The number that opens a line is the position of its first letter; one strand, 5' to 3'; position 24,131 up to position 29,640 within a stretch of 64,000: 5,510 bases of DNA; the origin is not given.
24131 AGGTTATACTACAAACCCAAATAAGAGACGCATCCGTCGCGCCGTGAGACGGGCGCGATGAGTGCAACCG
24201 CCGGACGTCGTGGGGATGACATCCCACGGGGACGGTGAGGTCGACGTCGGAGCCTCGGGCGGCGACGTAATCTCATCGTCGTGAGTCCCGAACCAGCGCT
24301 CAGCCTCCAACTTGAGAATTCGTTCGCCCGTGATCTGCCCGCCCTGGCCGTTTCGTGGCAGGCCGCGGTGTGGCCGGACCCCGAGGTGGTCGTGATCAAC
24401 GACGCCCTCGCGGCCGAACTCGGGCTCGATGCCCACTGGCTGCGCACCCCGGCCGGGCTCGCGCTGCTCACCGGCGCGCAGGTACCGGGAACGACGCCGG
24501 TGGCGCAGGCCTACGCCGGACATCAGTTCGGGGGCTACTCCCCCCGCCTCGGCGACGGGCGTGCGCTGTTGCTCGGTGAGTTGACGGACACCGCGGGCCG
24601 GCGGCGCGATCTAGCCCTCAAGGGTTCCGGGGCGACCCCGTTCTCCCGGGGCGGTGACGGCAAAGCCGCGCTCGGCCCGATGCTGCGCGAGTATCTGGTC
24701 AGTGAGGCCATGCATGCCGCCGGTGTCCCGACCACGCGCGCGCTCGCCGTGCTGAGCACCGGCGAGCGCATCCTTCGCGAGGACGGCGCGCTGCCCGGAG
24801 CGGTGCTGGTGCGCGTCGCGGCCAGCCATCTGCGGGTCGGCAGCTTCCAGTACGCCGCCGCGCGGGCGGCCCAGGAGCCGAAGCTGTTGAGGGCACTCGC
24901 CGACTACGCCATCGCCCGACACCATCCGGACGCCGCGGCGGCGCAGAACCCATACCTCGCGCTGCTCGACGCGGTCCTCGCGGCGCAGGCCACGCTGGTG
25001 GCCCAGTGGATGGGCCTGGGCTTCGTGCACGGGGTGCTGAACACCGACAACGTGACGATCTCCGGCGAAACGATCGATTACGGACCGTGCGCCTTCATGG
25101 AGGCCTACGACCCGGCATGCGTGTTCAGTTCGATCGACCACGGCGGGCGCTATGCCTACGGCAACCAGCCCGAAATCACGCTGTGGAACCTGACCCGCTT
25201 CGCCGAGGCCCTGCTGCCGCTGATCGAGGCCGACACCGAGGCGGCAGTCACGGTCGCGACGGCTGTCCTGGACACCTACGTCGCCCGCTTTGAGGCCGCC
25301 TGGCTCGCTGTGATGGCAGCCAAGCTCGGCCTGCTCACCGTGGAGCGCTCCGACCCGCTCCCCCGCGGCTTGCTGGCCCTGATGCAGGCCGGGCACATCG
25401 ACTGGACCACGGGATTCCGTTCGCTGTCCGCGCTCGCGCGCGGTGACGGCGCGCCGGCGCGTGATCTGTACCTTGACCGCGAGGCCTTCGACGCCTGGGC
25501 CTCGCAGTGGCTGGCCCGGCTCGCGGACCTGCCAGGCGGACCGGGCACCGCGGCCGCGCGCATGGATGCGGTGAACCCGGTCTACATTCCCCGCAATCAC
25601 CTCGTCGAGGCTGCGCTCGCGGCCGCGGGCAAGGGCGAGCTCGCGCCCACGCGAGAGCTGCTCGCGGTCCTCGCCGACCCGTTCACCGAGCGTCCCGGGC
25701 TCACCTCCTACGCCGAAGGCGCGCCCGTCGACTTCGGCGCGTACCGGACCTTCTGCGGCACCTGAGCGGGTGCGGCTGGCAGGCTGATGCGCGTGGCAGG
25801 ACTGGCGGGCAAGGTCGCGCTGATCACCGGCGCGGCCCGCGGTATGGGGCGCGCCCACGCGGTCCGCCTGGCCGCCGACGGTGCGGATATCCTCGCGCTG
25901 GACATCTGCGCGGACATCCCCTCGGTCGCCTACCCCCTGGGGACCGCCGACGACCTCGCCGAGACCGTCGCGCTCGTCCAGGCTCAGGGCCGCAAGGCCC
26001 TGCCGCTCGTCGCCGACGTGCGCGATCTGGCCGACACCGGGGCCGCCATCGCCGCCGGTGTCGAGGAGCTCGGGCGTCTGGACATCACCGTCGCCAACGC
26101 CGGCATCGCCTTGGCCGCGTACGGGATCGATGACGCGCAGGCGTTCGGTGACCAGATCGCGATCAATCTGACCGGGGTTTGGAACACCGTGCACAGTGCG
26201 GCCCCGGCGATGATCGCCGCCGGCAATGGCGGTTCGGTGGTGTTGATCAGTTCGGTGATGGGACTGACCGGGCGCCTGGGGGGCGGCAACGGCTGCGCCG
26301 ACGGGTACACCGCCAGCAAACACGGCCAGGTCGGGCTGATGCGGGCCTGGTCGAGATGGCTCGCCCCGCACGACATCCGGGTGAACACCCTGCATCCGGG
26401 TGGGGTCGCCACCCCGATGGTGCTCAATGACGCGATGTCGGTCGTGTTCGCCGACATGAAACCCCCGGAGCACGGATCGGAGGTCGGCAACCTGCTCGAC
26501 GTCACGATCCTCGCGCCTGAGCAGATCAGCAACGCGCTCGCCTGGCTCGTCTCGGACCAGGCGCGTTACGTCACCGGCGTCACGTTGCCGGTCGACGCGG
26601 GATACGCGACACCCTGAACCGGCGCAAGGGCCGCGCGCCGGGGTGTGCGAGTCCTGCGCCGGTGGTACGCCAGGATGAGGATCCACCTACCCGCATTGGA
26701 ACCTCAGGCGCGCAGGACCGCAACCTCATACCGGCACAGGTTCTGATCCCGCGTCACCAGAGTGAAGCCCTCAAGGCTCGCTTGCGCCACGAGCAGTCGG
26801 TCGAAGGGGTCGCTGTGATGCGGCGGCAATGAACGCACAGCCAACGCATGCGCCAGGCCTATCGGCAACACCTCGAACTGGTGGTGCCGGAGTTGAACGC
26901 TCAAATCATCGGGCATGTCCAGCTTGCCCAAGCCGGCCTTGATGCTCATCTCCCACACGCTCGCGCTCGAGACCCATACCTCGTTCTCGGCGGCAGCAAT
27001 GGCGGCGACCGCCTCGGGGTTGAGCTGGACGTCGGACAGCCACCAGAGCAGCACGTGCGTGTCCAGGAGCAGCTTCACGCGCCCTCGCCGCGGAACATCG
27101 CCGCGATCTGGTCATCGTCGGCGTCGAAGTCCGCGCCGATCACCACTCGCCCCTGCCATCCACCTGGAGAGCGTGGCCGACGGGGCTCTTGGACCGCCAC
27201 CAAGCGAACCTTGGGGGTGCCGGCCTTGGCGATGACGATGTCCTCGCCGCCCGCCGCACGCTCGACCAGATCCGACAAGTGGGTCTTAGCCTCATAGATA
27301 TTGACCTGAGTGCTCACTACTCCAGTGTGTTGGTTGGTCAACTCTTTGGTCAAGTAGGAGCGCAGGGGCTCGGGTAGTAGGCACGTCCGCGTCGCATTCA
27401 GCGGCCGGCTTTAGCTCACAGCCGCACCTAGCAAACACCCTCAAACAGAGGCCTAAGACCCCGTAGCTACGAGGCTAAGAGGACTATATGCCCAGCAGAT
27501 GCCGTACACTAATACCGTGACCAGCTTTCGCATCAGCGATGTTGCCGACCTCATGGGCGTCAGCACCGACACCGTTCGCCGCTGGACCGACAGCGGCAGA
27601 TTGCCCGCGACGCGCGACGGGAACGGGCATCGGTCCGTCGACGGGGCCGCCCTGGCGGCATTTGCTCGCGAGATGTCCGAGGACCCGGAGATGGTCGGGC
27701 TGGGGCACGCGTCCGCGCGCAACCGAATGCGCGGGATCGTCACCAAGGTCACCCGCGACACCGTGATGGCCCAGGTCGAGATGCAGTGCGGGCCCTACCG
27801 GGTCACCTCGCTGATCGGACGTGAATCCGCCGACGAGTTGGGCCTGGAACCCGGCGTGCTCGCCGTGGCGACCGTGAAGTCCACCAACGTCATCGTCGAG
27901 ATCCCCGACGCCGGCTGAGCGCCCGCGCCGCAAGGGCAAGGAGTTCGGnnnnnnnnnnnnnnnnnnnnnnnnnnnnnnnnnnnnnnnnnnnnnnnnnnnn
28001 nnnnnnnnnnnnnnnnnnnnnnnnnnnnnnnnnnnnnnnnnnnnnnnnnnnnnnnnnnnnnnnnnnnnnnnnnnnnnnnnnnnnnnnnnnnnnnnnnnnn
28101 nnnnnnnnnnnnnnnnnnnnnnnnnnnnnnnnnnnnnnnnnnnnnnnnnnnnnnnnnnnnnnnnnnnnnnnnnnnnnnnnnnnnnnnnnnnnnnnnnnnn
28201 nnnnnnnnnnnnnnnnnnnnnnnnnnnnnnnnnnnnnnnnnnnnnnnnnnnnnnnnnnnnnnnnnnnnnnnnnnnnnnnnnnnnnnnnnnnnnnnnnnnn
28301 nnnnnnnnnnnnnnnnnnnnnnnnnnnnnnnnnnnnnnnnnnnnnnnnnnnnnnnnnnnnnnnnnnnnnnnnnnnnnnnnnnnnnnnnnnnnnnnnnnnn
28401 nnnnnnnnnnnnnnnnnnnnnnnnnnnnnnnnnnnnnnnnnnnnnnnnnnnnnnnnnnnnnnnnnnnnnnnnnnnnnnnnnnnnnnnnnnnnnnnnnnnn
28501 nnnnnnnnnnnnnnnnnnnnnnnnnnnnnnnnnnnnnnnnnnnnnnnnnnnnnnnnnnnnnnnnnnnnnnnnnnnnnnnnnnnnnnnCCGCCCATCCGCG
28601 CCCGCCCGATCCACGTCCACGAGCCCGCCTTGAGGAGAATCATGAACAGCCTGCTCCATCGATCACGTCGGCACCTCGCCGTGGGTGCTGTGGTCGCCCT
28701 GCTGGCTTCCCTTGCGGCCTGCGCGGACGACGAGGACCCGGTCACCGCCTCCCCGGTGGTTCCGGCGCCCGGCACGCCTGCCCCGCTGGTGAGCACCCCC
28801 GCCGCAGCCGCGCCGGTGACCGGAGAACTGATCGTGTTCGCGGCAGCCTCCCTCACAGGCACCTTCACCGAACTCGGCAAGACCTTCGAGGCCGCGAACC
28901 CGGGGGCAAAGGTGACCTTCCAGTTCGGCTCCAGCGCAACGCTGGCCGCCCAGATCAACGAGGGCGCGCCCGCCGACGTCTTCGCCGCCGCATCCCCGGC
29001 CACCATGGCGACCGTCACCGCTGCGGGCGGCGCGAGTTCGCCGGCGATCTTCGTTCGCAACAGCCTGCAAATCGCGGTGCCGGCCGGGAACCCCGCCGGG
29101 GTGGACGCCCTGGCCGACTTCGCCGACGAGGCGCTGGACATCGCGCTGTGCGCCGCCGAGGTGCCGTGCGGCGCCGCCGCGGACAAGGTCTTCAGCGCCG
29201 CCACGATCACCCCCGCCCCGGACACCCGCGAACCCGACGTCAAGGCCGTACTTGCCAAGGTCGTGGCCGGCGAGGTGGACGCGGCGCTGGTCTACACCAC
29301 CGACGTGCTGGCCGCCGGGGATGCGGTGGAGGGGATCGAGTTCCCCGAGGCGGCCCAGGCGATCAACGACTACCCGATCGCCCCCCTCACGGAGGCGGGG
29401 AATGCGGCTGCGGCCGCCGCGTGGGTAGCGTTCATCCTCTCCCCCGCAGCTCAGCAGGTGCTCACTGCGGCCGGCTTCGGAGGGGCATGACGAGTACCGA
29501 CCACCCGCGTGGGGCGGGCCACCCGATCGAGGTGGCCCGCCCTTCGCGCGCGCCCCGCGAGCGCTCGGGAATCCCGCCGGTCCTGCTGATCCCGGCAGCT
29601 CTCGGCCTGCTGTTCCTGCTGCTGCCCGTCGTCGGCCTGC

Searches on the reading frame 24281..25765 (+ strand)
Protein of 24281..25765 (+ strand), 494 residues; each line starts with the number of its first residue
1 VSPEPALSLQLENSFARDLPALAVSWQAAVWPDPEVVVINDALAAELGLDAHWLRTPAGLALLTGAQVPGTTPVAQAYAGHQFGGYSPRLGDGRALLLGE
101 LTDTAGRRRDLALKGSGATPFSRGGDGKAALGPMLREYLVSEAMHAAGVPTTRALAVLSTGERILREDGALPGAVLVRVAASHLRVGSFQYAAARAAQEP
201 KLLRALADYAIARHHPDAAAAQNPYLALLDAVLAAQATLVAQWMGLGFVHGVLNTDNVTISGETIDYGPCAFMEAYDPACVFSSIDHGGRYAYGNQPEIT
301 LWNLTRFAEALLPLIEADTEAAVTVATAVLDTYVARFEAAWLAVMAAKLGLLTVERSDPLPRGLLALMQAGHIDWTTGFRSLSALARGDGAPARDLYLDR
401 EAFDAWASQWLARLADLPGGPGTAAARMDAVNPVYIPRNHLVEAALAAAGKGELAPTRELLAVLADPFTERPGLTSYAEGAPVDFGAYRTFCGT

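Call 92: search_protein_families(library=pfam, proteins=[window:24281-25765:+], max_evalue=0.001)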
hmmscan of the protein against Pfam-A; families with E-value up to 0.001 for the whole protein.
window:24281-25765:+ (494 aa): 1 family
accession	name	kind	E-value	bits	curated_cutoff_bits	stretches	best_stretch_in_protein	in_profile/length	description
PF02696.19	SelO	-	1.1e-107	361.2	22.8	1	7-462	3-463/466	Protein adenylyltransferase SelO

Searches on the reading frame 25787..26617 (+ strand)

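Call 92: search_protein_families(library=pfam, proteins=[window:25787-26617:+], max_evalue=0.001)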
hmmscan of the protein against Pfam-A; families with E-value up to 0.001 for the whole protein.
window:25787-26617:+ (276 aa): 3 families
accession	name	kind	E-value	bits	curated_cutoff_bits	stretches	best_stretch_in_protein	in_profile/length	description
PF00106.31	adh_short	-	9.6e-40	136.6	26.6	1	9-212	1-187/195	short chain dehydrogenase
PF13561.12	adh_short_C2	-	1.2e-36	126.9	27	1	15-273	1-235/236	Enoyl-(Acyl carrier protein) reductase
PF08659.16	KR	-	0.0006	20.2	22.6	1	11-168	3-148/180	KR domain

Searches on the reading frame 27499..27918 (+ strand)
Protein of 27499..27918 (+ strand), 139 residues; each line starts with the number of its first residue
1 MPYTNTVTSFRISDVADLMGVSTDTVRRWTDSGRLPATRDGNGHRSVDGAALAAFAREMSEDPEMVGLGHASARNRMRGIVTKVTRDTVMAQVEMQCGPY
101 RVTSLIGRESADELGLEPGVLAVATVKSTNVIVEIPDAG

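Call 92: search_protein_families(library=pfam, proteins=[window:27499-27918:+], max_evalue=0.001)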
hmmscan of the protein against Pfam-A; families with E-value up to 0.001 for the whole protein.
window:27499-27918:+ (139 aa): 6 families
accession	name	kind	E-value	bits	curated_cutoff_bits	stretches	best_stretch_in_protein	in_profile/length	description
PF03459.23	TOBE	-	1.3e-13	51.4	22.3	1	72-133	2-64/64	TOBE domain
PF00376.29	MerR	-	3.7e-10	39.9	28.2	1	11-45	1-36/38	MerR family regulatory protein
PF12728.13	HTH_17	-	1.8e-09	38.2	27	1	11-58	3-49/51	Helix-turn-helix domain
PF13411.12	MerR_1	-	2.3e-06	28.1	21.6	1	10-45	1-36/69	MerR HTH family regulatory protein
PF13542.12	HTH_Tnp_ISL3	-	0.00065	19.6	27.4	0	12-29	29-46/51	Helix-turn-helix domain of transposase family ISL3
PF13384.12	HTH_23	-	0.00071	19.8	24.6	0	11-30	19-38/50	Homeodomain-like domain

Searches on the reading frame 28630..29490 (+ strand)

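Call 92: search_protein_families(library=pfam, proteins=[window:28630-29490:+], max_evalue=0.001)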
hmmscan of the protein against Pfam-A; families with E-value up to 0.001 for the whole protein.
window:28630-29490:+ (286 aa): 2 families
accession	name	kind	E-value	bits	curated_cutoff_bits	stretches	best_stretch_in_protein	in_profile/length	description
PF13531.11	SBP_bac_11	-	2e-43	149.3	25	1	68-283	2-226/227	Bacterial extracellular solute-binding protein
PF01547.30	SBP_bac_1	-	2.1e-17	64.5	26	1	72-276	1-307/307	Bacterial extracellular solute-binding protein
